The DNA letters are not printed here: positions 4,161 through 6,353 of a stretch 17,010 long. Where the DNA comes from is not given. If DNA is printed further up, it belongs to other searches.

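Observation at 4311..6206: Stressosome RsbR paralog with an extracytoplasmic dCache sensor, two TM helices and a HAMP domain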

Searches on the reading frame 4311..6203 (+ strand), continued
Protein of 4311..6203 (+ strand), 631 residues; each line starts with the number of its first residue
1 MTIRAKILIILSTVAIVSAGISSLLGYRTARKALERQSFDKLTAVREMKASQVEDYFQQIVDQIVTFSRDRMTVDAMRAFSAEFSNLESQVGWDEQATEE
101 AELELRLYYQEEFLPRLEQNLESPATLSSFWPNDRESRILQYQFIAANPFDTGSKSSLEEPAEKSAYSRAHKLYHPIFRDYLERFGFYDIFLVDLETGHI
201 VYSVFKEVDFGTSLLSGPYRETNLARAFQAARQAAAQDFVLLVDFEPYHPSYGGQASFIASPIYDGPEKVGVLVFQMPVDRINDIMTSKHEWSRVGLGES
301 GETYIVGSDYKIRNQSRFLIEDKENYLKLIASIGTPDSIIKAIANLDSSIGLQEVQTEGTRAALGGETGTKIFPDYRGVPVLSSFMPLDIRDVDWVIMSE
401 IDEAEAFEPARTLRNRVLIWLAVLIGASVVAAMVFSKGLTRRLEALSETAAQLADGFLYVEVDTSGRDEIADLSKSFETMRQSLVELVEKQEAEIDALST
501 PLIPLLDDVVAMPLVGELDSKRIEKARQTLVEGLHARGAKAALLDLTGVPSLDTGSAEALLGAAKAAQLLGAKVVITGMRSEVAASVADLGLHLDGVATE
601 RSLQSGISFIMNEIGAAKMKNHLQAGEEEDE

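Call 9: find_homologous_proteins(query=window:4311-6203:+, max_evalue=0.00001)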
Query window:4311-6203:+ (631 aa): 2740 proteins with E <= 0.00001 among 8000 candidates; the best 120 are listed.
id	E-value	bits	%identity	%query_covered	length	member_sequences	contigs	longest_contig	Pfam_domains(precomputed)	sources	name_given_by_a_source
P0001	0.0e+0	1366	100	100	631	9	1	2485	PF00672.31,PF01740.27,PF02743.25,PF13466.13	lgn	-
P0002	0.0e+0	1224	89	100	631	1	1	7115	PF00672.31,PF01740.27,PF02743.25,PF13466.13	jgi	-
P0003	0.0e+0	1184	86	100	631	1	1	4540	PF00672.31,PF01740.27,PF02743.25,PF13466.13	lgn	-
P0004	2.0e-256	870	63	100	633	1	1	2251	PF00672.31,PF01740.27,PF02743.25,PF13466.13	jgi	jgi:anti-anti-sigma regulatory factor/HAMP domain-containing protein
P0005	1.4e-254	864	64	98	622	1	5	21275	PF00672.31,PF01740.27,PF02743.25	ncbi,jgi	jgi:methyl-accepting chemotaxis protein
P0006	2.8e-251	853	63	98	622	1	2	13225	PF00672.31,PF01740.27,PF02743.25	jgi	jgi:methyl-accepting chemotaxis protein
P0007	1.2e-250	851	62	98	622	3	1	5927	PF00672.31,PF01740.27,PF02743.25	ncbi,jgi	jgi:methyl-accepting chemotaxis protein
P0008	1.0e-247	842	63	97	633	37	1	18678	PF00672.31,PF01740.27,PF02743.25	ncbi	-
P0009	5.6e-244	829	62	97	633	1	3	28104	PF00672.31,PF01740.27,PF02743.25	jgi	jgi:anti-anti-sigma regulatory factor/HAMP domain-containing protein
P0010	3.2e-243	827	63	97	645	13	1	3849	PF00672.31,PF01740.27,PF02743.25,PF13466.13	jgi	jgi:anti-anti-sigma regulatory factor/HAMP domain-containing protein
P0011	6.8e-243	826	62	99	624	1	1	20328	PF00672.31,PF01740.27,PF02743.25,PF13466.13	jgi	jgi:anti-anti-sigma regulatory factor/HAMP domain-containing protein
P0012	1.2e-242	825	64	92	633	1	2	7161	PF00672.31,PF01740.27,PF02743.25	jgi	jgi:anti-anti-sigma regulatory factor/HAMP domain-containing protein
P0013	1.9e-242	824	62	97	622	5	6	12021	PF00672.31,PF01740.27,PF02743.25,PF13466.13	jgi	jgi:methyl-accepting chemotaxis protein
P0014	2.3e-242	824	59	100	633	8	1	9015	PF00672.31,PF01740.27,PF02743.25,PF13466.13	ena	-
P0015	5.8e-242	823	60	97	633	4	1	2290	PF00672.31,PF01740.27,PF02743.25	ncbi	-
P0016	3.9e-241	820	60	97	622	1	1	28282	PF00672.31,PF01740.27,PF02743.25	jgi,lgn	jgi:methyl-accepting chemotaxis protein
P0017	1.9e-239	814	59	100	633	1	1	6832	PF00672.31,PF01740.27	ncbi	-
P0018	3.1e-239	814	58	100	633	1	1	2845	PF00672.31,PF01740.27,PF02743.25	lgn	-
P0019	2.3e-238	811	59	98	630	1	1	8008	PF00672.31,PF01740.27,PF02743.25,PF13466.13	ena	-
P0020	1.1e-237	809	61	97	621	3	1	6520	PF00672.31,PF01740.27,PF02743.25,PF13466.13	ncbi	-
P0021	1.9e-237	808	61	97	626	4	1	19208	PF00672.31,PF01740.27,PF02743.25,PF13466.13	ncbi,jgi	jgi:anti-anti-sigma regulatory factor/HAMP domain-containing protein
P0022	2.2e-237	807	60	98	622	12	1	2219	PF00672.31,PF01740.27,PF02743.25,PF13466.13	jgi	jgi:methyl-accepting chemotaxis protein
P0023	1.4e-235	802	58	99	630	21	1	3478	PF00672.31,PF01740.27,PF02743.25,PF13466.13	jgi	jgi:methyl-accepting chemotaxis protein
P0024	1.6e-235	801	58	100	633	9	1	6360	PF00672.31,PF01740.27,PF02743.25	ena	-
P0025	6.0e-234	796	61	98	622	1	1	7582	PF00672.31,PF01740.27,PF02743.25,PF13466.13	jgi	jgi:anti-anti-sigma regulatory factor/HAMP domain-containing protein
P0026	8.9e-234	796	58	97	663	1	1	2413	PF00672.31,PF01740.27,PF02743.25,PF13466.13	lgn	-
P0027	2.6e-233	794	59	97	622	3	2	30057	PF00672.31,PF01740.27,PF02743.25,PF13466.13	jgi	jgi:anti-anti-sigma regulatory factor/HAMP domain-containing protein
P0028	3.7e-233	794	59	98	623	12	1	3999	PF00672.31,PF01740.27,PF02743.25,PF13466.13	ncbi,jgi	jgi:anti-anti-sigma regulatory factor/HAMP domain-containing protein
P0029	6.7e-233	793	58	99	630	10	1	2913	PF00672.31,PF01740.27,PF02743.25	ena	-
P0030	1.6e-232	791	60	97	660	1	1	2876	PF00672.31,PF01740.27,PF02743.25,PF13466.13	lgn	-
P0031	4.4e-232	790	59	98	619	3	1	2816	PF00672.31,PF01740.27,PF02743.25,PF13466.13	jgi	jgi:anti-anti-sigma regulatory factor/HAMP domain-containing protein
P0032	7.5e-232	789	59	97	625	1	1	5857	PF00672.31,PF01740.27,PF13466.13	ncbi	-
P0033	1.2e-231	789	59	98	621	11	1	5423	PF00672.31,PF01740.27,PF02743.25,PF13466.13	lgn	-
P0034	3.4e-231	787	60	98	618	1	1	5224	PF00672.31,PF01740.27,PF02743.25,PF13466.13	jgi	jgi:anti-anti-sigma factor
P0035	3.8e-231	787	59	97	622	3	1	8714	PF00672.31,PF01740.27,PF13466.13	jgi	jgi:methyl-accepting chemotaxis protein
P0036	1.4e-230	785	61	92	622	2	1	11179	PF00672.31,PF02743.25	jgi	jgi:methyl-accepting chemotaxis protein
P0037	2.2e-230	784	59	99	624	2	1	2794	PF00672.31,PF01740.27,PF02743.25,PF13466.13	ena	-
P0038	3.5e-230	784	59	97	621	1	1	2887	PF00672.31,PF01740.27,PF02743.25,PF13466.13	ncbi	-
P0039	1.4e-229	782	58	97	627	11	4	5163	PF00672.31,PF01740.27,PF02743.25,PF13466.13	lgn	-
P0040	1.6e-229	782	58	97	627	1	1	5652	PF00672.31,PF01740.27,PF02743.25,PF13466.13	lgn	-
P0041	2.5e-229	781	58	97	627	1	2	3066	PF00672.31,PF01740.27,PF02743.25,PF13466.13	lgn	-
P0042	2.6e-229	781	58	97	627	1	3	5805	PF00672.31,PF01740.27,PF02743.25,PF13466.13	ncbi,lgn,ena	-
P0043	3.6e-229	780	58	100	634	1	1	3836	PF00672.31,PF01740.27,PF02743.25,PF13466.13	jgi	jgi:anti-anti-sigma regulatory factor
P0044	1.2e-228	779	59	97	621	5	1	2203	PF00672.31,PF01740.27,PF02743.25,PF13466.13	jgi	jgi:anti-anti-sigma regulatory factor/HAMP domain-containing protein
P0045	5.8e-228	776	58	97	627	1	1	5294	PF00672.31,PF01740.27,PF02743.25,PF13466.13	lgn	-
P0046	7.2e-228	776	58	97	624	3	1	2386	PF00672.31,PF01740.27,PF02743.25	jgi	jgi:anti-anti-sigma regulatory factor/HAMP domain-containing protein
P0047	7.7e-228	776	58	97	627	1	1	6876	PF00672.31,PF01740.27,PF02743.25,PF13466.13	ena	-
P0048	2.5e-227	774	57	97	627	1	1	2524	PF00672.31,PF01740.27,PF02743.25,PF13466.13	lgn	-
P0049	2.6e-227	774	59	99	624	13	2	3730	PF00672.31,PF01740.27,PF02743.25,PF13466.13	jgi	jgi:anti-anti-sigma regulatory factor/HAMP domain-containing protein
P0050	2.8e-227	774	58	97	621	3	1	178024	PF00672.31,PF01740.27,PF02743.25,PF13466.13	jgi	jgi:anti-anti-sigma regulatory factor/HAMP domain-containing protein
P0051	3.0e-227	774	60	98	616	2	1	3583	PF00672.31,PF01740.27,PF02743.25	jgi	jgi:anti-anti-sigma regulatory factor/HAMP domain-containing protein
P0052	6.9e-227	773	61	97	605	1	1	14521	PF00672.31,PF01740.27,PF02743.25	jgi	jgi:anti-anti-sigma regulatory factor/HAMP domain-containing protein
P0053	1.4e-226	772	58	97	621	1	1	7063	PF00672.31,PF01740.27,PF02743.25,PF13466.13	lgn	-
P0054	2.9e-226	771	58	93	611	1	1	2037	PF00672.31,PF01740.27,PF02743.25,PF13466.13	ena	-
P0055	3.2e-226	771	59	97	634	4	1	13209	PF00672.31,PF01740.27,PF02743.25,PF13466.13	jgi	-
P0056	2.6e-225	768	57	97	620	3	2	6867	PF00672.31,PF01740.27,PF02743.25,PF13466.13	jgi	jgi:anti-anti-sigma regulatory factor/HAMP domain-containing protein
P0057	3.6e-225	767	57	100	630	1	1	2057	PF00672.31,PF01740.27,PF02743.25,PF13466.13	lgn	-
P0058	4.5e-225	767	57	100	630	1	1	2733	PF00672.31,PF01740.27,PF02743.25,PF13466.13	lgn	-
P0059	6.6e-225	766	57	97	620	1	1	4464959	PF00672.31,PF01740.27,PF02743.25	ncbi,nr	ncbi:MAG: HAMP domain-containing protein [Chloroflexota bacterium]|nr:MAG: HAMP domain-containing pr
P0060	8.9e-225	766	58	97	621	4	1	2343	PF00672.31,PF01740.27,PF02743.25,PF13466.13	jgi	jgi:anti-anti-sigma regulatory factor/HAMP domain-containing protein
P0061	1.1e-224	766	57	97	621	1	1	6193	PF00672.31,PF01740.27,PF02743.25,PF13466.13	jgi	-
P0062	1.1e-224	766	57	100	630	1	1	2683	PF00672.31,PF01740.27,PF02743.25,PF13466.13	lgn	-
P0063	1.3e-224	765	58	97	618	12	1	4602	PF00672.31,PF01740.27,PF02743.25,PF13466.13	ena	-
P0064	2.7e-224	764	59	99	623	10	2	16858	PF00672.31,PF01740.27,PF02743.25,PF13466.13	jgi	jgi:anti-anti-sigma factor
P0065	4.0e-224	764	59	96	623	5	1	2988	PF00672.31,PF01740.27,PF02743.25,PF13466.13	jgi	jgi:anti-anti-sigma factor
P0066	4.4e-224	764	59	97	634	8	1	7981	PF00672.31,PF01740.27,PF02743.25,PF13466.13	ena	-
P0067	5.4e-224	763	57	97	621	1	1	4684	PF00672.31,PF01740.27,PF02743.25,PF13466.13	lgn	-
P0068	7.4e-224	763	59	96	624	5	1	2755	PF00672.31,PF01740.27,PF02743.25,PF13466.13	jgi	jgi:anti-anti-sigma regulatory factor/HAMP domain-containing protein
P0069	1.1e-223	762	58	93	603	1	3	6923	PF00672.31,PF01740.27,PF02743.25,PF13466.13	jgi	jgi:methyl-accepting chemotaxis protein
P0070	1.1e-223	762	58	93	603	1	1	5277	PF00672.31,PF01740.27,PF02743.25,PF13466.13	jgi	jgi:methyl-accepting chemotaxis protein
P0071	1.7e-223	762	55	97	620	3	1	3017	PF00672.31,PF01740.27,PF02743.25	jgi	jgi:methyl-accepting chemotaxis protein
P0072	3.3e-223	761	57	97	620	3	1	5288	PF00672.31,PF01740.27,PF02743.25,PF13466.13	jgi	jgi:methyl-accepting chemotaxis protein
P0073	3.4e-223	761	57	97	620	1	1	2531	PF00672.31,PF01740.27,PF02743.25,PF13466.13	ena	-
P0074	3.9e-223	760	57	97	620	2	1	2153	PF00672.31,PF01740.27,PF02743.25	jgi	jgi:anti-anti-sigma regulatory factor/HAMP domain-containing protein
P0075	1.3e-222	759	59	96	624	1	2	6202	PF00672.31,PF01740.27,PF02743.25,PF13466.13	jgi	jgi:anti-anti-sigma regulatory factor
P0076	2.1e-222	758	56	97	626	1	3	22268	PF00672.31,PF01740.27,PF02743.25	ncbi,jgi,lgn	ncbi:MAG: methyl-accepting chemotaxis protein [Candidatus Latescibacterota bacterium]|jgi:methyl-acc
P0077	2.4e-222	758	56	97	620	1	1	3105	PF00672.31,PF01740.27,PF02743.25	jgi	-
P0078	3.2e-222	757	58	93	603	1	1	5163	PF00672.31,PF01740.27,PF02743.25,PF13466.13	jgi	jgi:methyl-accepting chemotaxis protein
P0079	3.3e-222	757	57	98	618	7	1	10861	PF00672.31,PF01740.27,PF02743.25,PF13466.13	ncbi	ncbi:MAG: HAMP domain-containing protein [Planctomycetota bacterium]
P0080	4.2e-222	757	58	94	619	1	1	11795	PF00672.31,PF01740.27,PF02743.25,PF13466.13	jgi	jgi:anti-anti-sigma regulatory factor/HAMP domain-containing protein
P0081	9.5e-222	756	58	97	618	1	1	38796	PF00672.31,PF01740.27,PF02743.25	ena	-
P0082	2.3e-221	755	57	98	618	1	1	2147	PF00672.31,PF01740.27,PF02743.25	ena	-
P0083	3.6e-221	754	57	99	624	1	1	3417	PF00672.31,PF01740.27,PF02743.25,PF13466.13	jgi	jgi:methyl-accepting chemotaxis protein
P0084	5.1e-221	753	58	92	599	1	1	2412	PF00672.31,PF01740.27,PF02743.25,PF13466.13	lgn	-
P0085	6.5e-221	753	56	97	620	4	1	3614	PF00672.31,PF01740.27,PF02743.25,PF13466.13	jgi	jgi:anti-anti-sigma regulatory factor/HAMP domain-containing protein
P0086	7.0e-221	753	58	92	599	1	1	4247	PF00672.31,PF01740.27,PF02743.25,PF13466.13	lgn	-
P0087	7.2e-221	753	57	98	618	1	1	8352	PF00672.31,PF01740.27,PF02743.25,PF13466.13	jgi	jgi:anti-anti-sigma regulatory factor/HAMP domain-containing protein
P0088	1.1e-220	752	56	96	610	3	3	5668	PF00672.31,PF01740.27,PF02743.25,PF13466.13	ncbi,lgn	-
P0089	2.0e-220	751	56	97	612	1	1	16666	PF00672.31,PF01740.27,PF02743.25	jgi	jgi:methyl-accepting chemotaxis protein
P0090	2.3e-220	751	55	100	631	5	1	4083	PF00672.31,PF01740.27,PF02743.25,PF13466.13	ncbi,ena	-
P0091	5.4e-220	750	58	92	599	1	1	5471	PF00672.31,PF01740.27,PF02743.25,PF13466.13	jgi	jgi:methyl-accepting chemotaxis protein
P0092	2.1e-219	748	56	97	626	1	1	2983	PF00672.31,PF01740.27,PF02743.25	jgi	jgi:methyl-accepting chemotaxis protein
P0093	3.0e-219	748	57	100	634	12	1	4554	PF00672.31,PF01740.27,PF02743.25,PF13466.13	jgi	jgi:anti-anti-sigma regulatory factor/HAMP domain-containing protein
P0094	9.6e-219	746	56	97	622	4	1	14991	PF00672.31,PF01740.27,PF02743.25,PF13466.13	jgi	jgi:methyl-accepting chemotaxis protein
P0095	3.6e-218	744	56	94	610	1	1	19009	PF00672.31,PF01740.27,PF02743.25,PF13466.13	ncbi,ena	-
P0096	4.0e-218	744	55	98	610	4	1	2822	PF00672.31,PF01740.27,PF02743.25,PF13466.13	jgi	-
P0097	5.1e-218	744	57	97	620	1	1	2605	PF00672.31,PF01740.27,PF02743.25,PF13466.13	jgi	jgi:anti-anti-sigma regulatory factor/HAMP domain-containing protein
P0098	9.6e-218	743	56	94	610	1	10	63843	PF00672.31,PF01740.27,PF02743.25,PF13466.13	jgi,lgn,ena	jgi:methyl-accepting chemotaxis protein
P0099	1.3e-217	742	55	94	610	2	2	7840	PF00672.31,PF01740.27,PF02743.25,PF13466.13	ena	-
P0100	1.5e-217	742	57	97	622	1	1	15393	PF00672.31,PF01740.27,PF02743.25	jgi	jgi:anti-anti-sigma regulatory factor/HAMP domain-containing protein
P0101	3.3e-217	741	55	94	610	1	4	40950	PF00672.31,PF01740.27,PF02743.25,PF13466.13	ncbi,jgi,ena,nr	ncbi:MAG: HAMP domain-containing protein [Chloroflexi bacterium]|jgi:methyl-accepting chemotaxis pro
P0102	4.0e-217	741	56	94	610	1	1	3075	PF00672.31,PF01740.27,PF02743.25,PF13466.13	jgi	jgi:methyl-accepting chemotaxis protein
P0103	8.0e-217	740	57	96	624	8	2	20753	PF00672.31,PF01740.27,PF02743.25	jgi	jgi:anti-anti-sigma regulatory factor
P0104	1.2e-216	739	58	95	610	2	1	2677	PF00672.31,PF01740.27,PF13466.13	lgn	-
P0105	4.5e-216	737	55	97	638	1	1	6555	PF00672.31,PF01740.27,PF02743.25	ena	-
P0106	1.5e-215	735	56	96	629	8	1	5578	PF00672.31,PF01740.27,PF02743.25,PF13466.13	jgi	jgi:methyl-accepting chemotaxis protein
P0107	1.6e-215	735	59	95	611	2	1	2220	PF00672.31,PF01740.27,PF13466.13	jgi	jgi:anti-anti-sigma regulatory factor/HAMP domain-containing protein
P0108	2.5e-215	735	55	96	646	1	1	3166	PF00672.31,PF01740.27,PF02743.25,PF13466.13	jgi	jgi:anti-anti-sigma factor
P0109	1.2e-214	732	55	97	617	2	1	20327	PF00672.31,PF01740.27,PF02743.25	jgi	jgi:anti-anti-sigma regulatory factor/HAMP domain-containing protein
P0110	1.4e-214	732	56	97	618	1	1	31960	PF00672.31,PF01740.27,PF02743.25,PF13466.13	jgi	jgi:methyl-accepting chemotaxis protein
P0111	1.0e-213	729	55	97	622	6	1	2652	PF00672.31,PF01740.27,PF02743.25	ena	-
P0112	5.4e-213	727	55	97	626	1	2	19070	PF00672.31,PF01740.27,PF02743.25,PF13466.13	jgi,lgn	jgi:anti-anti-sigma regulatory factor/HAMP domain-containing protein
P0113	5.3e-212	724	56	95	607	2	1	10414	PF00672.31,PF01740.27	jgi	jgi:anti-anti-sigma regulatory factor/HAMP domain-containing protein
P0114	4.5e-211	721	55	96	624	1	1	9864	PF00672.31,PF01740.27,PF02743.25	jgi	jgi:anti-anti-sigma regulatory factor/HAMP domain-containing protein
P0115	2.3e-209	715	56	97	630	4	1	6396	PF00672.31,PF02743.25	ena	-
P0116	6.0e-209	714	54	97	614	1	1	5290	PF00672.31,PF01740.27,PF02743.25,PF13466.13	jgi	jgi:methyl-accepting chemotaxis protein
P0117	1.6e-208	712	55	96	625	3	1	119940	PF00672.31,PF01740.27,PF02743.25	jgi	jgi:methyl-accepting chemotaxis protein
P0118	2.4e-208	712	56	93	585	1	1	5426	PF00672.31,PF01740.27,PF02743.25,PF13466.13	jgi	jgi:methyl-accepting chemotaxis protein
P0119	7.7e-208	710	52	100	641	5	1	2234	PF00672.31,PF01740.27,PF02743.25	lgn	-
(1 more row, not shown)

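Call 23: find_related_loci(query=A1, collection=genome_contigs, flank=9000)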
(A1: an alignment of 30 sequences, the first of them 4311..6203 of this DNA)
Query A1 (631 aa) in genome_contigs; peptide patterns used: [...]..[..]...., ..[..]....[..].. (x = any residue, [..] = any of these).
600 stretches matched a pattern (row limit reached: there are more); 566 encode a relative of the query (tblastn E <= 1e-3); the best 80 are kept; 80 distinct loci.
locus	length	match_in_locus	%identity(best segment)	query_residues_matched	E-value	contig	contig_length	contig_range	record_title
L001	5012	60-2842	57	2-622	0e+0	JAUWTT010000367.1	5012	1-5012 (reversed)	MAG: Acidobacteriota bacterium isolate CSMAG_2587 CSMAG_2587_k127_3637806_length_5012_cov_17.0000, whole genome shotgun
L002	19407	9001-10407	58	22-488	2e-175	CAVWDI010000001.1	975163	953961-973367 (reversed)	MAG: uncultured Chloroflexia bacterium isolate MFD03804.bin.2.42 genome assembly, contig: contig_11616, whole genome sho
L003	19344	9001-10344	54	11-454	2e-168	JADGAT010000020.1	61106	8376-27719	MAG: SAR324 cluster bacterium isolate nPCRbin10 nPCR_bin10_NODE_20_length_61106_cov_9.674319, whole genome shotgun seque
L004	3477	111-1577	52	1-490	5e-173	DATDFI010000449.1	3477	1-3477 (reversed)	MAG TPA_asm: Bacteroidia bacterium isolate SMAG_U222 k141_1154032, whole genome shotgun sequence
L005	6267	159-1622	50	1-488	4e-166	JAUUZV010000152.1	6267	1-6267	MAG: Clostridia bacterium isolate CSMAG_202 CSMAG_202_k127_1030467_length_6267_cov_12.1526, whole genome shotgun sequenc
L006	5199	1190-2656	50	1-490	1e-167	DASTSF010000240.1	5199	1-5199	MAG TPA_asm: Bacteroidia bacterium isolate SMAG_U2273 k141_15785, whole genome shotgun sequence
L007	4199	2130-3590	52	1-488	4e-168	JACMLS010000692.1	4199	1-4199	MAG: Bacteroidia bacterium isolate ES-bin-35 ES-bin-35-contig-k141_8664752, whole genome shotgun sequence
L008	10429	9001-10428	49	1-476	2e-155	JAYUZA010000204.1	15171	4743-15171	MAG: Flavobacteriales bacterium isolate GL139_UP_metabinner_6 GL139_UP_metabinner_6_203, whole genome shotgun sequence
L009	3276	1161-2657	48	3-502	4e-159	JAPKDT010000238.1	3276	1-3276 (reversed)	MAG: SAR324 cluster bacterium isolate ANT-97 NODE_29770_length_3276_cov_35.039739, whole genome shotgun sequence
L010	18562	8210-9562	51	31-484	3e-151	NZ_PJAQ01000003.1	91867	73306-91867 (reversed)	Colwellia sp. 12G3 contig15, whole genome shotgun sequence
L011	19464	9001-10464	47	1-489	3e-146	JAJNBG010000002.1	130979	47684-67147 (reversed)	MAG: Bacteroidetes bacterium isolate C_No_T20_B_bin.102 scaffold_67, whole genome shotgun sequence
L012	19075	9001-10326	48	1-442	7e-144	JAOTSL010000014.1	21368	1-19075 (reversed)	MAG: Gammaproteobacteria bacterium isolate 13_Jan_SF_Bin23 13_Jan_SF_Bin23_scaffold_258_c1, whole genome shotgun sequenc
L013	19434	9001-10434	48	1-477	4e-143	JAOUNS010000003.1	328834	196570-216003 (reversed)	MAG: Gammaproteobacteria bacterium isolate 8_1_May_SF_Bin12 8_1_May_SF_Bin12_scaffold_4_c1, whole genome shotgun sequenc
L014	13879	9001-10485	43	1-495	8e-136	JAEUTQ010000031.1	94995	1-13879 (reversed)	MAG: Bacteroidia bacterium isolate new MAG-333 k141_514075, whole genome shotgun sequence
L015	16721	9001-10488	42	1-496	1e-135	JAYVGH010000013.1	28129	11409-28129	MAG: Bacteroidota bacterium isolate GL46_Up_concoct_104 GL46_Up_concoct_104_12, whole genome shotgun sequence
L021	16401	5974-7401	43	2-484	6e-126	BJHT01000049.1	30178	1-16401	Verrucomicrobiota bacterium LBMAG_Verrucomicrobia_hypo.bin2 DNA, sequence049, whole genome shotgun sequence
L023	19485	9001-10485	40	1-498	7e-125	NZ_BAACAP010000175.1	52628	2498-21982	Scytonema sp. NUACC26 sequence175, whole genome shotgun sequence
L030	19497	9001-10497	43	1-490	1e-118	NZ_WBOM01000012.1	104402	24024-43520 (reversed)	Nitrincola alkalilacustris strain NCAIM B.02612 Scaffold12, whole genome shotgun sequence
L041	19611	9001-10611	38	1-554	4e-113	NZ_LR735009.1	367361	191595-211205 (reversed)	Planktothrix paucivesiculata PCC 9631 isolate BBR_PRJEB10994, whole genome shotgun sequence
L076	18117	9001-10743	34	1-593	2e-104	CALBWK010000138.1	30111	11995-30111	MAG: uncultured Saprospiraceae bacterium isolate R2_Bin_MAXBIN__064_sub_1 genome assembly, contig: c_000000377735, whole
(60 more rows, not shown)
